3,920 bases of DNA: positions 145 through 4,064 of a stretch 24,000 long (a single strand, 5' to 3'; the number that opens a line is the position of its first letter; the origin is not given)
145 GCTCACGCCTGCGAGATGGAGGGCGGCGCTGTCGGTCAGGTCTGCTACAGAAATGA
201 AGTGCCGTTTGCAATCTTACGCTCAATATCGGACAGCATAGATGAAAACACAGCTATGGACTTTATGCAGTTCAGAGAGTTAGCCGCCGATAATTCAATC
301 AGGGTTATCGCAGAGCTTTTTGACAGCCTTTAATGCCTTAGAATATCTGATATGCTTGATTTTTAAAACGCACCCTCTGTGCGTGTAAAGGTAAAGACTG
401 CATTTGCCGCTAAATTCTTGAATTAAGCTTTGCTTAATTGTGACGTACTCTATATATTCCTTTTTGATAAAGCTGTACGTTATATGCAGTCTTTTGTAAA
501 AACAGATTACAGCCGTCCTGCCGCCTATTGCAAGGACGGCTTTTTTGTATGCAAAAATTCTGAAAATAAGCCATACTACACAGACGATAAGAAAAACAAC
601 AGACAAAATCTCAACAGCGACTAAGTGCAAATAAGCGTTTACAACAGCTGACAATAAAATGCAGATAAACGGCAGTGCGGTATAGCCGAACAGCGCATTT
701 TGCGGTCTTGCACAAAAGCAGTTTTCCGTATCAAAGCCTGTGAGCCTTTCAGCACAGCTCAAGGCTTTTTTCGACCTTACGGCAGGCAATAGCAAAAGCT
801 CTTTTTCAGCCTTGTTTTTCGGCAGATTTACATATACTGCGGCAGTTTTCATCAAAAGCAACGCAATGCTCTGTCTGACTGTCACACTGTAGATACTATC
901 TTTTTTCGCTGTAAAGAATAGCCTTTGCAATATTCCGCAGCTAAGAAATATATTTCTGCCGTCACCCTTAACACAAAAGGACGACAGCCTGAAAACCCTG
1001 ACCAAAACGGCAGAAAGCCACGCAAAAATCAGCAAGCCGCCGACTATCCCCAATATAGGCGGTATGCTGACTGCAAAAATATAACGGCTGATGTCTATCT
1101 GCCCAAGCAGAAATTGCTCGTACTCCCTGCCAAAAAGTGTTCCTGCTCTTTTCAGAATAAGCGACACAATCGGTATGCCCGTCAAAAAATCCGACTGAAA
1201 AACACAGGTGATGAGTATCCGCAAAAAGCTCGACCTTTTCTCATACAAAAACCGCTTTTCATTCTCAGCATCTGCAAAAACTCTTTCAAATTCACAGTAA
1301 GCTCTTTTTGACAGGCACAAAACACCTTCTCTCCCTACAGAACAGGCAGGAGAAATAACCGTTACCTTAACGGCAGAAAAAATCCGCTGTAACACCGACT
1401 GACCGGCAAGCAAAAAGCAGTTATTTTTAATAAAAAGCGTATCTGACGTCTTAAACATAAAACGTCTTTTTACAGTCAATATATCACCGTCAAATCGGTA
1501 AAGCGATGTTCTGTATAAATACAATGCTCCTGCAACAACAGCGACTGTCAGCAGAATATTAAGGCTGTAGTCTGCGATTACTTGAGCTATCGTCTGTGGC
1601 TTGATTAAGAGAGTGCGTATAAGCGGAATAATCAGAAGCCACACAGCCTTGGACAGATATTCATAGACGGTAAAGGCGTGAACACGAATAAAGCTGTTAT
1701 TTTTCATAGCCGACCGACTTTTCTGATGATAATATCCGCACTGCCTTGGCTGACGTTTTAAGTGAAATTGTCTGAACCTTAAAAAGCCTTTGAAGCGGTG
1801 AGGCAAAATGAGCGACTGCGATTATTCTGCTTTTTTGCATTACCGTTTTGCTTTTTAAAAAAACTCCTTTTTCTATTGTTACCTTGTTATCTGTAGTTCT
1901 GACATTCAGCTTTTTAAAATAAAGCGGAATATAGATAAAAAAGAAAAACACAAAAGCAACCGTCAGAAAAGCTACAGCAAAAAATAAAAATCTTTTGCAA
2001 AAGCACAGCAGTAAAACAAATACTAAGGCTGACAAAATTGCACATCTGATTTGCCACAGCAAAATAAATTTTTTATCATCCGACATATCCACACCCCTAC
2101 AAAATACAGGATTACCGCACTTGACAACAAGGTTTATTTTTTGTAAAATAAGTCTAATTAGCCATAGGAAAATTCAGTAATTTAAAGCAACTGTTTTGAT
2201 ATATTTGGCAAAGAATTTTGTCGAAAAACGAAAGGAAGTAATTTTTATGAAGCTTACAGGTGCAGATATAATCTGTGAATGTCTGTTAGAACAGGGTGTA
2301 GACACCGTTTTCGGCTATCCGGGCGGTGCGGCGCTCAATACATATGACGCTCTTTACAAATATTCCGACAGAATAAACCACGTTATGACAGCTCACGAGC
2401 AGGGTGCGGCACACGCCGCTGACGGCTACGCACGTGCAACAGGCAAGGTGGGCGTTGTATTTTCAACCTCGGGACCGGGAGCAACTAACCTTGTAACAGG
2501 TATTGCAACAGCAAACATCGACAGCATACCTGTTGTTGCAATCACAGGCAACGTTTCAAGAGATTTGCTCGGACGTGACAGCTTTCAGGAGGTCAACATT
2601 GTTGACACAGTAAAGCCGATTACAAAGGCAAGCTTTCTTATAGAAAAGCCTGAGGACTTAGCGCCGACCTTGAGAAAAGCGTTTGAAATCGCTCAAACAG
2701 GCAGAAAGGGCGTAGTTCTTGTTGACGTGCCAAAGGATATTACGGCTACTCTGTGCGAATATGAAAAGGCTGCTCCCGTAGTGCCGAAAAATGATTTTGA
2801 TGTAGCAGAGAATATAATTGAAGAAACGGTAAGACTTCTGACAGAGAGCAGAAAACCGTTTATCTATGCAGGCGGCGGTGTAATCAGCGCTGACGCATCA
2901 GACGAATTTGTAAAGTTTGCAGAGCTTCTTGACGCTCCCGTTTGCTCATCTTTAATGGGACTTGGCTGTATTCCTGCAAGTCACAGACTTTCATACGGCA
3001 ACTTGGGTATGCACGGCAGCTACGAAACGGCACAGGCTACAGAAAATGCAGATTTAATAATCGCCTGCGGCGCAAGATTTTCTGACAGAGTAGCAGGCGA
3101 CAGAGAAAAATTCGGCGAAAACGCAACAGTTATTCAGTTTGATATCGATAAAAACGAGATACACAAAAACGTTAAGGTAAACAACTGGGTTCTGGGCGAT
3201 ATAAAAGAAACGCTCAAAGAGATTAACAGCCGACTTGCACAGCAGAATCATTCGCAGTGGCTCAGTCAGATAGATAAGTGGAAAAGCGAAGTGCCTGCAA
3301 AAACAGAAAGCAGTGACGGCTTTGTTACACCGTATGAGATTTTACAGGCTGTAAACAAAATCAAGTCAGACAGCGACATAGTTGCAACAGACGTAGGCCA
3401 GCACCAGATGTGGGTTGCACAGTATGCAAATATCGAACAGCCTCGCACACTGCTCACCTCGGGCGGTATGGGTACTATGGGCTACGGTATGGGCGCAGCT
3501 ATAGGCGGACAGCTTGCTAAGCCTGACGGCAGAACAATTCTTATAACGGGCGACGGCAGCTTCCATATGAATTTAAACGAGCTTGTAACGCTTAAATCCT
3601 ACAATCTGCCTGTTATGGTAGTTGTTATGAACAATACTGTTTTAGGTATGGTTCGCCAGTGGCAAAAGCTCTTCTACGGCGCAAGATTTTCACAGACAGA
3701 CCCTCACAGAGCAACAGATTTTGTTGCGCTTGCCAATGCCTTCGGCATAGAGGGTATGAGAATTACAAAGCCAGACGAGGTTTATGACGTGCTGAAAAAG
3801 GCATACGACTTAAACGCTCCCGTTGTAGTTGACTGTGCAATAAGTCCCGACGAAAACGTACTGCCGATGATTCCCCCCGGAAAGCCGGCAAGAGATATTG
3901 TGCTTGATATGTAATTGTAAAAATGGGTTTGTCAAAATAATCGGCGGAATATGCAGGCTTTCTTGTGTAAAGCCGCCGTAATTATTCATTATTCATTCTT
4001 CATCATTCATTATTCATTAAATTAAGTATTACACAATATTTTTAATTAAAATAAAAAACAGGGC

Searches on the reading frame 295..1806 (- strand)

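Call 35: search_protein_families(library=pfam, proteins=[window:295-1806:-], max_evalue=0.0001)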
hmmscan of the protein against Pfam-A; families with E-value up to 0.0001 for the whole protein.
window:295-1806:- (503 aa): 1 family
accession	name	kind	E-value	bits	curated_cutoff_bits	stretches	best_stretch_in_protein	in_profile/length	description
PF03703.20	bPH_2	-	2.3e-05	25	22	0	447-492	27-72/78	Bacterial PH domain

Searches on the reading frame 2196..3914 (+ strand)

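Call 35: search_protein_families(library=pfam, proteins=[window:2196-3914:+], max_evalue=0.0001)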
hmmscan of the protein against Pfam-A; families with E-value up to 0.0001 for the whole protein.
window:2196-3914:+ (572 aa): 3 families
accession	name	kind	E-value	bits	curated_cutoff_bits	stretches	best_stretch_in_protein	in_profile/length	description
PF02775.26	TPP_enzyme_C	-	8.2e-54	181.9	21.9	1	399-547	1-151/151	Thiamine pyrophosphate enzyme, C-terminal TPP binding domain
PF00205.28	TPP_enzyme_M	-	6.7e-43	146.1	30.4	1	208-342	1-136/137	Thiamine pyrophosphate enzyme, central domain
PF02776.23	TPP_enzyme_N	-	1.8e-40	137.9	26.8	1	21-136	2-117/119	Thiamine pyrophosphate enzyme, N-terminal TPP binding domain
